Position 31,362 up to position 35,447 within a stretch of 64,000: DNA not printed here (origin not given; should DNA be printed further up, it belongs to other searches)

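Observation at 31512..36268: Secreted unknown protein co-oriented with, and overlapping, a 1261-aa tandem-cyclase/STAND-ATPase/TPR regulator that lacks the usual LuxR output domain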

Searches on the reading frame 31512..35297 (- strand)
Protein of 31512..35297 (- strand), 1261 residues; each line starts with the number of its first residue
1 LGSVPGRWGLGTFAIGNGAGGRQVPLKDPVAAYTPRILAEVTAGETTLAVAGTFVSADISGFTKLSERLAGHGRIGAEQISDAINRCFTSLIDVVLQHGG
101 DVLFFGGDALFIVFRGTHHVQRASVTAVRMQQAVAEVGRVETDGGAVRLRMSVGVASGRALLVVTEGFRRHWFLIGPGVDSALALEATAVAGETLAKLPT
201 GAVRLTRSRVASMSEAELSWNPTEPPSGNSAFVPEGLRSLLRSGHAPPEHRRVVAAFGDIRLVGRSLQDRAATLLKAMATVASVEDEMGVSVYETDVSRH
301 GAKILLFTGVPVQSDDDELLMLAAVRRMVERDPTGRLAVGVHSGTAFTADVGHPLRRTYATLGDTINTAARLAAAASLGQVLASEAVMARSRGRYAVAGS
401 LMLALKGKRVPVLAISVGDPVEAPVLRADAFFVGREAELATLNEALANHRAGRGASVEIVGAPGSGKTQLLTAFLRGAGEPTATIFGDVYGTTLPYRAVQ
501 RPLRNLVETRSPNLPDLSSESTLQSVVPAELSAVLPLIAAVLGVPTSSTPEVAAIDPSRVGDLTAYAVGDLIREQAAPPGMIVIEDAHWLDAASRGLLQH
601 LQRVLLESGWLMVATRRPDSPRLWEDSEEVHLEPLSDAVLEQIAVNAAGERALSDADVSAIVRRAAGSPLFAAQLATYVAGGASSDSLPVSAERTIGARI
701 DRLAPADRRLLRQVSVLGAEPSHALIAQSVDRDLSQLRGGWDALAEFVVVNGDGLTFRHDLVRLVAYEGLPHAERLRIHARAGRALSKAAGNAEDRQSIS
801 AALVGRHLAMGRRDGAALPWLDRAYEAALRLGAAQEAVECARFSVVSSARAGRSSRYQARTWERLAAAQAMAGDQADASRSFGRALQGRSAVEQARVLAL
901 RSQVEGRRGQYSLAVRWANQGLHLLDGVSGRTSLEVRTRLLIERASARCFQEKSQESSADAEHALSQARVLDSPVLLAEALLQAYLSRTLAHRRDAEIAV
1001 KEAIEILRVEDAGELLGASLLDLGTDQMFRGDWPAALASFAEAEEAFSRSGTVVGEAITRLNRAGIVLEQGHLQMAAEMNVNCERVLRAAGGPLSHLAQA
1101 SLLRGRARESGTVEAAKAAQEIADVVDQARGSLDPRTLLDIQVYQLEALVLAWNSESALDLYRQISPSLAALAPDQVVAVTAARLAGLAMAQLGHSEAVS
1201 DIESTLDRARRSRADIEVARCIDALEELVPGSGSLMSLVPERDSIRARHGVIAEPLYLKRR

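Call 3: search_protein_families(library=pfam, proteins=[window:31512-35297:-], max_evalue=0.1)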
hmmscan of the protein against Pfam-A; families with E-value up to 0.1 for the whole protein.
window:31512-35297:- (1261 aa): 6 families
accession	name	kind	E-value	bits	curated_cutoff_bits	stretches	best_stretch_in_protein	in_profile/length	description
PF13191.12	AAA_16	-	9.1e-18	65.7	32.6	1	432-604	2-158/167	AAA ATPase domain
PF00211.25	Guanylate_cyc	-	5.3e-13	49.4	21.9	2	56-193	13-144/183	Adenylate and Guanylate cyclase catalytic domain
PF13401.12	AAA_22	-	0.00014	22.7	27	1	456-603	7-105/130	AAA domain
PF13424.12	TPR_12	-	0.0011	19.5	30.1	1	1019-1079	5-67/77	Tetratricopeptide repeat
PF10923.14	BrxC_BrxD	-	0.016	14.6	22.2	1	428-475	23-70/414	BREX system ATP-binding protein BrxC/D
PF02492.25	cobW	-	0.093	12.8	20.7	0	459-494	5-42/180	CobW/HypB/UreG, nucleotide-binding domain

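Call 4: search_protein_families(library=ncbifam, proteins=[window:31512-35297:-], max_evalue=0.1)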
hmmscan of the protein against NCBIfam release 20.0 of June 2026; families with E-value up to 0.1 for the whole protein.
window:31512-35297:- (1261 aa): 4 families
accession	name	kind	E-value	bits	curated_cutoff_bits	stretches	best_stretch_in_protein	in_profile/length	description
TIGR03903.1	TOMM_kin_cyc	equivalog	5.8e-34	117.2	705.75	1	333-842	383-915/1267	TOMM system kinase/cyclase fusion protein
TIGR00073.1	hypB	equivalog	0.0058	16.1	121.2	1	454-490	30-68/217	hydrogenase nickel incorporation protein HypB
TIGR00254.1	GGDEF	domain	0.038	13.7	37.4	1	81-157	59-134/168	diguanylate cyclase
NF053520.1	HK_Porph_FimS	equivalog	0.041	12.1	600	1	957-1081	62-188/618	sensor histidine kinase FimS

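Call 5: search_solved_structures(query=window:31512-35297:-, max_evalue=0.01, show_alignments=3)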
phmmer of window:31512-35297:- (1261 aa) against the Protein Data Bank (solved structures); distinct sequences matched with E-value up to 0.01: 21.
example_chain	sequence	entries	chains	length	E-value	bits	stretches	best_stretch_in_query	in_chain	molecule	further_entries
4oya_A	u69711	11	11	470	3e-15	58.3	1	52-185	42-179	Adenylate cyclase type 10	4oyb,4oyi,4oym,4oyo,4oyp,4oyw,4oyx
4clf_A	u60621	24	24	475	3.1e-15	58.3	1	52-185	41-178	ADENYLATE CYCLASE TYPE 10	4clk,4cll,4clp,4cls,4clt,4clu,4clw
4cm2_A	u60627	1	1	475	3.2e-15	58.3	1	52-185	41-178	ADENYLATE CYCLASE TYPE 10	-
4cm0_A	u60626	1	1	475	3.2e-15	58.3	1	52-185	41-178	SOLUBLE ADENYLYL CYCLASE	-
2w01_A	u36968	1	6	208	9.8e-10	40.1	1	53-160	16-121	ADENYLATE CYCLASE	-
6fht_A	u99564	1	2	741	5.4e-08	34.3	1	53-189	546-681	Bacteriophytochrome,Adenylate cyclase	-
3r5g_A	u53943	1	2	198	9.6e-08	33.5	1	55-132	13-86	CyaB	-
3et6_A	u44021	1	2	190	4.7e-06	27.9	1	305-409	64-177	Soluble guanylyl cyclase beta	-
5x4t_A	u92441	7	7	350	0.00023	22.3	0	316-386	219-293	Photoactivated adenylyl cyclase | Family 3 adenylate cyclase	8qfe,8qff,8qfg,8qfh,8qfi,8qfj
9f1z_A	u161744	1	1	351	0.00023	22.3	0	316-386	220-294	Family 3 adenylate cyclase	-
5x4u_A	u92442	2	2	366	0.00026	22.1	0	316-386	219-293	Photoactivated adenylyl cyclase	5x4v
4yus_A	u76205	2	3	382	0.0003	21.9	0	316-386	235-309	Family 3 adenylate cyclase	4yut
9f1w_A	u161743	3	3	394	0.00033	21.8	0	316-386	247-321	Family 3 adenylate cyclase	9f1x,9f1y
1wc0_A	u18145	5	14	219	0.00041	21.5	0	333-415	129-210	ADENYLATE CYCLASE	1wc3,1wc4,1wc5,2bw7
1wc1_A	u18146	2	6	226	0.00042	21.4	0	333-415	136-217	ADENYLATE CYCLASE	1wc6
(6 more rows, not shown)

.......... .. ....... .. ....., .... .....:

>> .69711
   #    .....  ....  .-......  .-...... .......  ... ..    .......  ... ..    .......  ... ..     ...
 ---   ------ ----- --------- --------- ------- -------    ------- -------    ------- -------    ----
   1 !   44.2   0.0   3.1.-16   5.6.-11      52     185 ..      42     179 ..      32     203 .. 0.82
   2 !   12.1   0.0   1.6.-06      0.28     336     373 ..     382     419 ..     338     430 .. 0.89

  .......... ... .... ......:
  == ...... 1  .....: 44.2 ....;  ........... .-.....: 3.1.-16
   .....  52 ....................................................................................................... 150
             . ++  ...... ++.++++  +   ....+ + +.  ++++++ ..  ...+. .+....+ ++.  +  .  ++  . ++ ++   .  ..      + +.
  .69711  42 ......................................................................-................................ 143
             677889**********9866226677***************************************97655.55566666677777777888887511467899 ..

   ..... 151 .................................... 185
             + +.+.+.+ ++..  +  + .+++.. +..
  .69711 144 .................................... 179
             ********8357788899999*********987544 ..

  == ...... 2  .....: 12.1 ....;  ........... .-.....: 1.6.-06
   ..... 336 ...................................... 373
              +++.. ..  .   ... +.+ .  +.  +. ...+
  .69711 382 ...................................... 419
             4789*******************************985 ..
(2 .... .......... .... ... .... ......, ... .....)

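Call 8: find_homologous_proteins(query=window:31512-35297:-, max_evalue=1e-20)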
Query window:31512-35297:- (1261 aa): 744 proteins with E <= 1e-20 among 8000 candidates; the best 120 are listed.
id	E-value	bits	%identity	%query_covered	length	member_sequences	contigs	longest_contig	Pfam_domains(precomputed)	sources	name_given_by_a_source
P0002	0.0e+0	2552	100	96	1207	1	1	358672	PF00211.26,PF13191.13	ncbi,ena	-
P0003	4.0e-185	636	38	97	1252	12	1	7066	PF13424.13,PF00211.26,PF07719.24,PF13191.13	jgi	-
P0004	1.7e-176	607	38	95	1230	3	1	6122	PF13424.13,PF00211.26,PF07719.24,PF13191.13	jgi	jgi:class 3 adenylate cyclase/tetratricopeptide (TPR) repeat protein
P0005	1.3e-171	591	38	95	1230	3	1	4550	PF00211.26,PF07719.24,PF13191.13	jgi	jgi:class 3 adenylate cyclase/tetratricopeptide (TPR) repeat protein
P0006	3.6e-171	590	38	93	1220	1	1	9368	PF13424.13,PF00211.26,PF13191.13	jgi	jgi:class 3 adenylate cyclase/tetratricopeptide (TPR) repeat protein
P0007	1.4e-164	568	37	95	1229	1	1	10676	PF13424.13,PF13401.13,PF00211.26,PF13191.13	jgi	jgi:class 3 adenylate cyclase/tetratricopeptide (TPR) repeat protein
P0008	1.2e-161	558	36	94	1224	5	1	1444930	PF13424.13,PF13401.13,PF00211.26,PF07719.24,PF13191.13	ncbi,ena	-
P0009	8.9e-160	552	36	91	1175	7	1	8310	PF13424.13,PF13401.13,PF00211.26,PF13191.13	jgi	jgi:class 3 adenylate cyclase/tetratricopeptide (TPR) repeat protein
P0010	2.4e-154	534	36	93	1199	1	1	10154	PF00211.26,PF13191.13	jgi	jgi:class 3 adenylate cyclase/tetratricopeptide (TPR) repeat protein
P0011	9.2e-149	516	35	96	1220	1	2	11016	PF00211.26,PF13191.13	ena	-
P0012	8.4e-139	483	33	97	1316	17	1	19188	PF17874.8,PF00515.35,PF13424.13,PF13401.13,PF00211.26,PF07719.24,PF13191.13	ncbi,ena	-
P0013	1.0e-138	482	32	97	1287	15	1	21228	PF13424.13,PF13176.13,PF00211.26,PF07719.24,PF13191.13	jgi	jgi:class 3 adenylate cyclase/tetratricopeptide (TPR) repeat protein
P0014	3.8e-138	480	33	97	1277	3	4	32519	PF14559.13,PF00515.35,PF13424.13,PF13176.13,PF13401.13,PF00211.26,PF13191.13,PF13374.13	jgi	jgi:class 3 adenylate cyclase/tetratricopeptide (TPR) repeat protein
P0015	4.0e-137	477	33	97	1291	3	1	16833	PF17874.8,PF00515.35,PF13424.13,PF13176.13,PF13432.13,PF13401.13,PF00211.26,PF13181.13,PF07719.24,PF13191.13,PF13374.13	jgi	jgi:class 3 adenylate cyclase/tetratricopeptide (TPR) repeat protein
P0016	4.4e-137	477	35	83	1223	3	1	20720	PF00211.26,PF13191.13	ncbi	-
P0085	1.5e-126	442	32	97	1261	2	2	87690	PF17874.8,PF00515.35,PF13424.13,PF14938.13,PF00211.26,PF07719.24,PF13191.13,PF13374.13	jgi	jgi:class 3 adenylate cyclase/tetratricopeptide (TPR) repeat protein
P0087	1.7e-126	442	33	97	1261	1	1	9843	PF17874.8,PF13424.13,PF00211.26,PF13191.13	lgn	-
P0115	2.2e-124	435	32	94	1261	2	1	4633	PF17874.8,PF00515.35,PF13424.13,PF13176.13,PF00211.26,PF07719.24,PF13191.13,PF13374.13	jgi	jgi:class 3 adenylate cyclase/tetratricopeptide (TPR) repeat protein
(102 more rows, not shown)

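Call 10: find_encoding_contigs(protein=P0002, flank=10000, max_places=3)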
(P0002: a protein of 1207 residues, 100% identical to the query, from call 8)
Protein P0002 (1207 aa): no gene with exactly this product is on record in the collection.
